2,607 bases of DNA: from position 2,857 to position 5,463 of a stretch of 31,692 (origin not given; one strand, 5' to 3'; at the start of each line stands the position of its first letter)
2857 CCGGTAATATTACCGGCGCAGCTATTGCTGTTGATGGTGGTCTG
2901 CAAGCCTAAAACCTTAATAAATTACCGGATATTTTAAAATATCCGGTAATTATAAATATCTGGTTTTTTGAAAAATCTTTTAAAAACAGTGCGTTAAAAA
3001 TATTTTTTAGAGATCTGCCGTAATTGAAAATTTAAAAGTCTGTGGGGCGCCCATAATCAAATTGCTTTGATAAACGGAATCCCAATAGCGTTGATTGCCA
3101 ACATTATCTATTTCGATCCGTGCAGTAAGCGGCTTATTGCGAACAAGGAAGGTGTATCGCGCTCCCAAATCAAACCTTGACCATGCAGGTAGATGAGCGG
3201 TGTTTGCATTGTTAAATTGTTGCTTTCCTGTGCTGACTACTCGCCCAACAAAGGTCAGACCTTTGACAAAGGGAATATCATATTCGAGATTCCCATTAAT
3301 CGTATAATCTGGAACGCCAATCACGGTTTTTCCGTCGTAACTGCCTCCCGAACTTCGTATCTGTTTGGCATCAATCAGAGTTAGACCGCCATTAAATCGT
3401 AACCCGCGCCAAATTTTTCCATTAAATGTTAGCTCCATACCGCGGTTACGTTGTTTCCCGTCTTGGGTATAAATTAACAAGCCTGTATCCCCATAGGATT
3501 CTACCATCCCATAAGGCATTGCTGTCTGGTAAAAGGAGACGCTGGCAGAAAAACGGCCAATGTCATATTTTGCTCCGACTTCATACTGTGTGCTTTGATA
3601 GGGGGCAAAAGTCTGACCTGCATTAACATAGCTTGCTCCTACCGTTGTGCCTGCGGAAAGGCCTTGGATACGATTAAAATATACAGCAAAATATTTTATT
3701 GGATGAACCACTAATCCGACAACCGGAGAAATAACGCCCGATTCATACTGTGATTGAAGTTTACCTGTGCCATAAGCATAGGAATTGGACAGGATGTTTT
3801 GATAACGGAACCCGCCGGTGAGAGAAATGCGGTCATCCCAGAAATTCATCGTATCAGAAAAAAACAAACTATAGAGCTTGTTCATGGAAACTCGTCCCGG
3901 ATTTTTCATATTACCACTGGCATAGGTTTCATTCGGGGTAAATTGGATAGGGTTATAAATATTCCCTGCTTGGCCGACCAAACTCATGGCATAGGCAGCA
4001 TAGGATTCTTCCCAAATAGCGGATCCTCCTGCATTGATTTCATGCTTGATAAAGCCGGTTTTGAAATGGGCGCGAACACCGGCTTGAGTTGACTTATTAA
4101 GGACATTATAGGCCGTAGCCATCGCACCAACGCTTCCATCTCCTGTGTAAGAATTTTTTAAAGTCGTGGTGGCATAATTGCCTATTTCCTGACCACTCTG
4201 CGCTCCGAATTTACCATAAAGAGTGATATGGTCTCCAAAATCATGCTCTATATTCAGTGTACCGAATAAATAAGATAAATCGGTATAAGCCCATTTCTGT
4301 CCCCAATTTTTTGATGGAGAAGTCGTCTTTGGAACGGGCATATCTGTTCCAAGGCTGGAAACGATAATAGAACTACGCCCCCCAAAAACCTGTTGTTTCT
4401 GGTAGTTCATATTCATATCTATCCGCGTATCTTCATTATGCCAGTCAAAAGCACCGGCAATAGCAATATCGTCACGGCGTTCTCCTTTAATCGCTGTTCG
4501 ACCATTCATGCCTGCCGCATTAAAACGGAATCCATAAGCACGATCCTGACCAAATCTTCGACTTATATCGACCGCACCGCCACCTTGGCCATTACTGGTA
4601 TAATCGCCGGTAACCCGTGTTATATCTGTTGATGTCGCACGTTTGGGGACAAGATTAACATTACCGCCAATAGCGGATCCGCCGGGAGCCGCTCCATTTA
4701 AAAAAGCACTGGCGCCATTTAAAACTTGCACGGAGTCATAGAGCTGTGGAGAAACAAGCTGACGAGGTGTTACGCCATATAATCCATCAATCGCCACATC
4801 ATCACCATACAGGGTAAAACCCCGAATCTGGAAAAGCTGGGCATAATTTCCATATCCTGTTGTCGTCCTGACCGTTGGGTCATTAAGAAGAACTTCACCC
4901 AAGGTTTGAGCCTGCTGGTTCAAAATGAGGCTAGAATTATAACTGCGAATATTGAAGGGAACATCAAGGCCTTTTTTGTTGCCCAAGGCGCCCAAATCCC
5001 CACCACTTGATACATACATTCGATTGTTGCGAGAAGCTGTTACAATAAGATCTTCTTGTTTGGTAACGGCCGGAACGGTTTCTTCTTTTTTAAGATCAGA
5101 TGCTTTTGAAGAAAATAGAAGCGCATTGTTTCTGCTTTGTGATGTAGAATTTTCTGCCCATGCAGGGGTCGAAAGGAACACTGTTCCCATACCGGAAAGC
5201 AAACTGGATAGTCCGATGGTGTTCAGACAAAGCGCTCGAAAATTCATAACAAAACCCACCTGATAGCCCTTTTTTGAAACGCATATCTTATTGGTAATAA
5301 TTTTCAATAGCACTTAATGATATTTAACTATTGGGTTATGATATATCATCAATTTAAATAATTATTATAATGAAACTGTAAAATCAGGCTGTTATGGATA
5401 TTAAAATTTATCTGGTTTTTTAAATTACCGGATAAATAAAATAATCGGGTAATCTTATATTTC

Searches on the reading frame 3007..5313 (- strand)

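Call 10: search_protein_families(library=pfam, proteins=[window:3007-5313:-], max_evalue=0.01)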
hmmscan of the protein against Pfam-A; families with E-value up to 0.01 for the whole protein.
window:3007-5313:- (768 aa): 2 families
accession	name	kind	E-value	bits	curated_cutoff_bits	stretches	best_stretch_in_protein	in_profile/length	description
PF00593.30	TonB_dep_Rec_b-barrel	-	1.6e-34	121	27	1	293-738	23-436/436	TonB dependent receptor-like, beta-barrel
PF07715.20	Plug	-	4.1e-14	53.4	23.9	1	117-212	4-106/107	TonB-dependent Receptor Plug Domain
